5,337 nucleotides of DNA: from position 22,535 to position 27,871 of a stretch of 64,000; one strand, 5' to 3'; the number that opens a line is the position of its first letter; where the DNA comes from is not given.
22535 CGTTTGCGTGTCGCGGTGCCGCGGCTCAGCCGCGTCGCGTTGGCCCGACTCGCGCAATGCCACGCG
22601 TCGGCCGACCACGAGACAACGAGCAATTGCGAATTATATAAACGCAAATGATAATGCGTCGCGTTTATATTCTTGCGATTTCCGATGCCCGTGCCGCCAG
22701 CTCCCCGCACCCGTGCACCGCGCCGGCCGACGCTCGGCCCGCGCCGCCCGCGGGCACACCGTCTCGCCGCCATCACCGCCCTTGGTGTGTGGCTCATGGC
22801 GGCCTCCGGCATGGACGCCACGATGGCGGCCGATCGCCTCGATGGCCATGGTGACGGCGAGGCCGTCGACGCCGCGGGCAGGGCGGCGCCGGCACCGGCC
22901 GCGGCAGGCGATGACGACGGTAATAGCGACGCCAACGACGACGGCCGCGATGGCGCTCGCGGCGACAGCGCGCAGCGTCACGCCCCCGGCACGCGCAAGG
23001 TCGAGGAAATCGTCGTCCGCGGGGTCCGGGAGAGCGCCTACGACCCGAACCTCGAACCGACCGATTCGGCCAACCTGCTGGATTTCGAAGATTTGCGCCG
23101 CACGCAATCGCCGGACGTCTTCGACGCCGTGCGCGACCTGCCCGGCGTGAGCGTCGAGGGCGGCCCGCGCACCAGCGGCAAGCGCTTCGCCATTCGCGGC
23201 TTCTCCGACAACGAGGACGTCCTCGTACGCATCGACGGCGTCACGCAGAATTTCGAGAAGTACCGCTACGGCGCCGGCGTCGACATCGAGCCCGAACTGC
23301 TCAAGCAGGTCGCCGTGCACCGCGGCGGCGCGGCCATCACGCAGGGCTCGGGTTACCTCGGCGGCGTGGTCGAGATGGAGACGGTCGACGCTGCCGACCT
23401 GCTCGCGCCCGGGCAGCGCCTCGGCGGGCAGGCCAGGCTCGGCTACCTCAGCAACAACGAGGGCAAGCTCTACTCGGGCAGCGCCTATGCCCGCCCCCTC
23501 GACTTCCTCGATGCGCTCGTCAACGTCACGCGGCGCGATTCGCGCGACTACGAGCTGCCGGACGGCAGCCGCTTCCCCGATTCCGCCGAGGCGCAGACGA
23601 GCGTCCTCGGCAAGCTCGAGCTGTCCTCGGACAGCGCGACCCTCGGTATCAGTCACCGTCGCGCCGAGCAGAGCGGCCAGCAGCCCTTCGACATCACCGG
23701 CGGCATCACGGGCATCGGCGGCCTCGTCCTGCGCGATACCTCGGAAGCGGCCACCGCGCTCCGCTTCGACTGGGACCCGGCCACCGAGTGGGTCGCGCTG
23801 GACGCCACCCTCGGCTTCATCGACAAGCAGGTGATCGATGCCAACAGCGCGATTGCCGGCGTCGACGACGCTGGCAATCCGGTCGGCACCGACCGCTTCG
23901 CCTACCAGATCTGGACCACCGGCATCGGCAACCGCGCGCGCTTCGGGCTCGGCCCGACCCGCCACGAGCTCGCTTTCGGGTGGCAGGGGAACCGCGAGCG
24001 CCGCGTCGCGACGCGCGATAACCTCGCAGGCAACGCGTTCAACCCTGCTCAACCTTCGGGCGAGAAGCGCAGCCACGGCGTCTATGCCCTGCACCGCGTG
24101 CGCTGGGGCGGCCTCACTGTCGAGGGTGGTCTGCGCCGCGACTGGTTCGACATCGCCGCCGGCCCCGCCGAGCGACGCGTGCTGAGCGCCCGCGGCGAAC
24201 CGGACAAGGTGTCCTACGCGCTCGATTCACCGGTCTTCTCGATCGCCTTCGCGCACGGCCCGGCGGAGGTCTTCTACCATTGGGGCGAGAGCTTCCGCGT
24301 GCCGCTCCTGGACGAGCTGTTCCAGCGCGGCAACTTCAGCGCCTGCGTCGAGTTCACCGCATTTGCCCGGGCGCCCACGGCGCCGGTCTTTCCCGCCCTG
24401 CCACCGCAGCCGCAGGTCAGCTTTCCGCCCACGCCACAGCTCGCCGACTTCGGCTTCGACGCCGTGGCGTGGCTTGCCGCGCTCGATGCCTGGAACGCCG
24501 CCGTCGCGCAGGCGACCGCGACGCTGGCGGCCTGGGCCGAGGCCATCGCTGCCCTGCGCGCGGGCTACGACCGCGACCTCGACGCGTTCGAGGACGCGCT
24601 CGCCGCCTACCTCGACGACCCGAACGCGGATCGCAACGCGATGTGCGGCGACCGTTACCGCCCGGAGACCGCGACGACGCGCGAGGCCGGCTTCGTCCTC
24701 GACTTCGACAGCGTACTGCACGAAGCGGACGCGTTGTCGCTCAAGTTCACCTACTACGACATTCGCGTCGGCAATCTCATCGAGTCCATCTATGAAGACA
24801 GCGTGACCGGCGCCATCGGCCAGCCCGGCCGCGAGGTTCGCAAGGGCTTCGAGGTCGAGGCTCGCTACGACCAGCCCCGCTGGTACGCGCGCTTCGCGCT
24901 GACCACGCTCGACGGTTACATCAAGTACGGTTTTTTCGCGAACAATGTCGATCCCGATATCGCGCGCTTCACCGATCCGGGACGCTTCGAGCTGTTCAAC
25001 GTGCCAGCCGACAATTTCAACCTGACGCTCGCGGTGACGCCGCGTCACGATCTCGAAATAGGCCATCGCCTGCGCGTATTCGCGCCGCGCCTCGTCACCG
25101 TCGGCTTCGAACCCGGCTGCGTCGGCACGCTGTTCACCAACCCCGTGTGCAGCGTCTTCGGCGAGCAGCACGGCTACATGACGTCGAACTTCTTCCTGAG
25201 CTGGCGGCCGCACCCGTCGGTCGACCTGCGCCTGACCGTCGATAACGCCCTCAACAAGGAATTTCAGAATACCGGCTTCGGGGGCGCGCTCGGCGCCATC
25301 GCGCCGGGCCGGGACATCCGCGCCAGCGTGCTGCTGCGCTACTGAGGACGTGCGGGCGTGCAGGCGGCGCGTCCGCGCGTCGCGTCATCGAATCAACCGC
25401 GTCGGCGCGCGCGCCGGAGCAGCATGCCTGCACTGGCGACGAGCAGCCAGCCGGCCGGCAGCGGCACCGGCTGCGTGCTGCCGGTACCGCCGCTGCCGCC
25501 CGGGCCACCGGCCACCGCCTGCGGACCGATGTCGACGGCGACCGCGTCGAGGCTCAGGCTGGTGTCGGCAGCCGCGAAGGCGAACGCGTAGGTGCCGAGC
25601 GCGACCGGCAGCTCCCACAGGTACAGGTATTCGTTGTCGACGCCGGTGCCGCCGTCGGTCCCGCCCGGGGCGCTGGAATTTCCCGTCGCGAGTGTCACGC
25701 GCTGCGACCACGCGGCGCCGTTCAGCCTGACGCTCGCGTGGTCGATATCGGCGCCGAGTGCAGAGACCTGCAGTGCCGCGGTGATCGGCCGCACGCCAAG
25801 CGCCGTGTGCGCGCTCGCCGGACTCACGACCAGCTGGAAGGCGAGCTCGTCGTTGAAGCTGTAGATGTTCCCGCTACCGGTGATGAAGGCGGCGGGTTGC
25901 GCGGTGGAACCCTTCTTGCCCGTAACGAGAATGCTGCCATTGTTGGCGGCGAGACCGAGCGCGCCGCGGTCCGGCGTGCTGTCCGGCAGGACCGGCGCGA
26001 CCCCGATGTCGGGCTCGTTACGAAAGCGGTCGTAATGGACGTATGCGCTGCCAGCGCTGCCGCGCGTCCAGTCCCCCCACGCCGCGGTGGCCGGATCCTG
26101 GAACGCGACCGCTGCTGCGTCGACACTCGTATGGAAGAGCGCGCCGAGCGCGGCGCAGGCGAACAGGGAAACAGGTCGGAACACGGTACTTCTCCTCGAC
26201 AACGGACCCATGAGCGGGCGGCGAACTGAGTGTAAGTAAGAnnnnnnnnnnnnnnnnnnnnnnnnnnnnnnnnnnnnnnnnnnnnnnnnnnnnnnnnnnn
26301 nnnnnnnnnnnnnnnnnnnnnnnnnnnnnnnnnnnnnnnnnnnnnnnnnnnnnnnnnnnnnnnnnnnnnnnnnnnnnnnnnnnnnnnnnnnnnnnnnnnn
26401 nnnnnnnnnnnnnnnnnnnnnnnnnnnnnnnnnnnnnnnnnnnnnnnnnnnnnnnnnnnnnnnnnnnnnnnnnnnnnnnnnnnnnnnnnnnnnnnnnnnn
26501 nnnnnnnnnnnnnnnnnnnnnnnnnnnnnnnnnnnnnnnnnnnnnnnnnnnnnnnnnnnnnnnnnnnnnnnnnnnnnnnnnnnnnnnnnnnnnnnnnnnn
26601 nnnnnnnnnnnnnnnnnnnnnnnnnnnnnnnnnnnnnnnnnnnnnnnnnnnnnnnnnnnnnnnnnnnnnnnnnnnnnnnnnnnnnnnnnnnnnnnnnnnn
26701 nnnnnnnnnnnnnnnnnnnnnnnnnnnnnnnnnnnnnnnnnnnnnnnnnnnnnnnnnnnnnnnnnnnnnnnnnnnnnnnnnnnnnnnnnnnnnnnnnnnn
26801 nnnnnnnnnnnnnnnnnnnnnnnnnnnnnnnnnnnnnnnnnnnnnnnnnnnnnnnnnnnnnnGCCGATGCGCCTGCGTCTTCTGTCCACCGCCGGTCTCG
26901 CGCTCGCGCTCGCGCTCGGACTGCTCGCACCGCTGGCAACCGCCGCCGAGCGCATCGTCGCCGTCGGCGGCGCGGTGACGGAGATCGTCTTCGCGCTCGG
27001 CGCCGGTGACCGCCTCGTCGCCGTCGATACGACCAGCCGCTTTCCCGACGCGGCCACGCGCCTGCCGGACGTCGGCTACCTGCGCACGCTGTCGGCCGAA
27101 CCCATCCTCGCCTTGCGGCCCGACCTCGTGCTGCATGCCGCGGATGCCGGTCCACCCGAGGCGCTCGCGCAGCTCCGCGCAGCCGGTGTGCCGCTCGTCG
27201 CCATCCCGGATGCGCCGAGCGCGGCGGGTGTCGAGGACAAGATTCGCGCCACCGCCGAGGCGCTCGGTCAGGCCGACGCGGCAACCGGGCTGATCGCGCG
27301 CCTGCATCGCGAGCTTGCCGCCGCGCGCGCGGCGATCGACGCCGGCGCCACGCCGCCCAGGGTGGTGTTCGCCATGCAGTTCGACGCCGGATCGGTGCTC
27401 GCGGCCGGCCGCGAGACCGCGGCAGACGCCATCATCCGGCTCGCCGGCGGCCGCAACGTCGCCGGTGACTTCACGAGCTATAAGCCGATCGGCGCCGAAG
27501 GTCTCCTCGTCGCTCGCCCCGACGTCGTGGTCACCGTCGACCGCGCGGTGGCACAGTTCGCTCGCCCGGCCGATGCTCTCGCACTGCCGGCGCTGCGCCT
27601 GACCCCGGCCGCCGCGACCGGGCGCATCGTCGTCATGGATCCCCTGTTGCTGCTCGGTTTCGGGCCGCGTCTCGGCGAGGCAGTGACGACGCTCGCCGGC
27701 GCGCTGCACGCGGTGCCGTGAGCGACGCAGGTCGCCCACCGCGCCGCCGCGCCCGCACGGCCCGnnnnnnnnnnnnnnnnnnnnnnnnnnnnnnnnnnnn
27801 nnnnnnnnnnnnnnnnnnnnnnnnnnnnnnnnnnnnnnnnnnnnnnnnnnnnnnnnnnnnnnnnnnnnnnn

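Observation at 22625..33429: Recurring Fur-box-like motif defines an iron regulon across the heme island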

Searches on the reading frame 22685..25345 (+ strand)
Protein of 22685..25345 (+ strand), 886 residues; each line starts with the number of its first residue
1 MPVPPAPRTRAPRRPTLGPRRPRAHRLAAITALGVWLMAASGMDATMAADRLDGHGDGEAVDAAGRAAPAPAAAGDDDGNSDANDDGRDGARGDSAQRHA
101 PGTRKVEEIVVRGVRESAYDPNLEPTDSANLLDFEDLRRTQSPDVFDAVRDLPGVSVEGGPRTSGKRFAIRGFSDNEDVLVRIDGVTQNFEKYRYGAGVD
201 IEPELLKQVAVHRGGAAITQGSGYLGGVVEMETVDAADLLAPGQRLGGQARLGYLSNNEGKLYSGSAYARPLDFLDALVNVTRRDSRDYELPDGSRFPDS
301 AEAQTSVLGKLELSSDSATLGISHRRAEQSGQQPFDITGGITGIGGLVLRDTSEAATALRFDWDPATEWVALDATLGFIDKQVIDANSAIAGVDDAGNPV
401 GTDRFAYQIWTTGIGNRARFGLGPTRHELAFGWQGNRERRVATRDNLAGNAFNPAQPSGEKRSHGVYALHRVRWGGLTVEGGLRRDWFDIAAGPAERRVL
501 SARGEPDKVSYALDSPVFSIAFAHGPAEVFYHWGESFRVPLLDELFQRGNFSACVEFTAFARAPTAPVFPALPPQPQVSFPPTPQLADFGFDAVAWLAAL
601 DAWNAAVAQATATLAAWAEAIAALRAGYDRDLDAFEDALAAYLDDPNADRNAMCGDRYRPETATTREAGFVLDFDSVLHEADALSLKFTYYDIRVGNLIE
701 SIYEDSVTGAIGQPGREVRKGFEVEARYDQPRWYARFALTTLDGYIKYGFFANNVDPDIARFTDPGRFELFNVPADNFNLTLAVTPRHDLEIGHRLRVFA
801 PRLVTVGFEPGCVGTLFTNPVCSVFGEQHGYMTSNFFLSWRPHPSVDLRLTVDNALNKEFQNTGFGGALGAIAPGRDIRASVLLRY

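Call 12: search_protein_families(library=pfam, proteins=[window:22685-25345:+], max_evalue=0.01)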
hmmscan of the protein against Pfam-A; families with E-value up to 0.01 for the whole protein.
window:22685-25345:+ (886 aa): 2 families
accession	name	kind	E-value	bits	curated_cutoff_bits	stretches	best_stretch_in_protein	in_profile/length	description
PF00593.30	TonB_dep_Rec_b-barrel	-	2.3e-28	100.7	27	1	349-854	57-435/436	TonB dependent receptor-like, beta-barrel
PF07715.20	Plug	-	1.2e-18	68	23.9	1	127-228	7-107/107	TonB-dependent Receptor Plug Domain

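Call 13: search_protein_families(library=ncbifam, proteins=[window:22685-25345:+], max_evalue=0.01)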
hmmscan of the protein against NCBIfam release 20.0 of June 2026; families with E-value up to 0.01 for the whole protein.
window:22685-25345:+ (886 aa): 15 families
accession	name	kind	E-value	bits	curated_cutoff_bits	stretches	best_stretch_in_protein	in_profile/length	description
TIGR01785.1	TonB-hemin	subfamily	2.4e-68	231.2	316.85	2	108-550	3-451/677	TonB-dependent heme/hemoglobin receptor family protein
TIGR01786.1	TonB-hemlactrns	subfamily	1.8e-58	198.5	323.75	2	124-550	20-475/719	TonB-dependent hemoglobin/transferrin/lactoferrin family receptor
TIGR01783.1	TonB-siderophor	subfamily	9.2e-23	80.7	223.5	1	128-241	5-115/649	TonB-dependent siderophore receptor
TIGR01776.1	TonB-tbp-lbp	subfamily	2.2e-18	65.6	468.8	1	134-290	79-244/946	lactoferrin/transferrin family TonB-dependent receptor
NF007926.1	PRK10641.1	equivalog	5e-07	28.7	836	1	130-235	49-155/617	TonB-dependent vitamin B12 receptor BtuB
TIGR01779.1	TonB-B12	equivalog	1.1e-06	27.5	599.7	1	130-235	50-155/614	TonB-dependent vitamin B12 receptor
NF038079.1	TonB_sider_MxcH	equivalog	9.6e-06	23.9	925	1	96-235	105-240/792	TonB-dependent siderophore myxochelin receptor MxcH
NF010011.0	PRK13484.1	equivalog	2e-05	23.1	1197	1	126-233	48-158/682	IreA family TonB-dependent siderophore receptor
NF010010.0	PRK13483.1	equivalog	2e-05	22.8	927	1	104-233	31-162/660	ligand-gated channel protein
NF010012.0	PRK13486.1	equivalog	5.6e-05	21.7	924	1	115-238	31-162/696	TonB-dependent receptor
NF038289.1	Zn_piracy_ZnuD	exception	0.00029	19.6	950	1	143-295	64-214/685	zinc piracy TonB-dependent receptor ZnuD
NF010048.1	PRK13524.1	subfamily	0.00038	19.1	493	1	131-235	59-177/744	FepA family TonB-dependent siderophore receptor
NF010038.0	PRK13513.1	equivalog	0.00052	18.7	942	1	129-268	56-196/659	ligand-gated channel protein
NF010051.0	PRK13528.1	subfamily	0.0016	16.8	583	1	129-235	53-173/727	FepA family TonB-dependent siderophore receptor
NF007465.0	PRK10044.1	equivalog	0.006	14.8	803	0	134-231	88-184/726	ferrichrome porin FhuA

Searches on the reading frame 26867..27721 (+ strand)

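Call 12: search_protein_families(library=pfam, proteins=[window:26867-27721:+], max_evalue=0.01)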
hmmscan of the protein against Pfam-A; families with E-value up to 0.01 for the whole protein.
window:26867-27721:+ (284 aa): 1 family
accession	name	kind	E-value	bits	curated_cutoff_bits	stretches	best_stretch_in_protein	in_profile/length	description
PF01497.23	Peripla_BP_2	-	6.2e-38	131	27.5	1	30-259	1-233/235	Periplasmic binding protein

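Call 13: search_protein_families(library=ncbifam, proteins=[window:26867-27721:+], max_evalue=0.01)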
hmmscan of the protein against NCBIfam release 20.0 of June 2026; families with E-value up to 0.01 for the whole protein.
window:26867-27721:+ (284 aa): 7 families
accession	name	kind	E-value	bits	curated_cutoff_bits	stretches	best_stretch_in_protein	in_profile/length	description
TIGR04281.1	peripla_PGF_1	equivalog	2.3e-29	102.6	325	1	26-281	20-265/330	PGF-CTERM-anchored ABC transporter substrate-binding protein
NF002894.0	PRK03379.1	equivalog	5.4e-22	78.2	234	1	13-223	9-214/266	vitamin B12 ABC transporter substrate-binding protein BtuF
TIGR03868.1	F420-O_ABCperi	hypoth_equivalog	4.8e-12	45.7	392.4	1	21-278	11-282/287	putative F420-0 ABC transporter substrate-binding protein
TIGR03659.1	IsdE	equivalog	7.7e-11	41.7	298.65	1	26-228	37-235/292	heme ABC transporter substrate-binding protein IsdE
NF052484.1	sider_BP_EitA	equivalog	2.4e-06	26.9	640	0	23-88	32-101/328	siderophore ABC transporter substrate-binding protein EitA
NF007864.0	PRK10576.1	equivalog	0.00075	18.9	252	1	3-183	10-195/297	Fe(3+)-hydroxamate ABC transporter substrate-binding protein FhuD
NF038402.1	TroA_like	subfamily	0.0025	17.4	30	1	29-227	1-189/219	helical backbone metal receptor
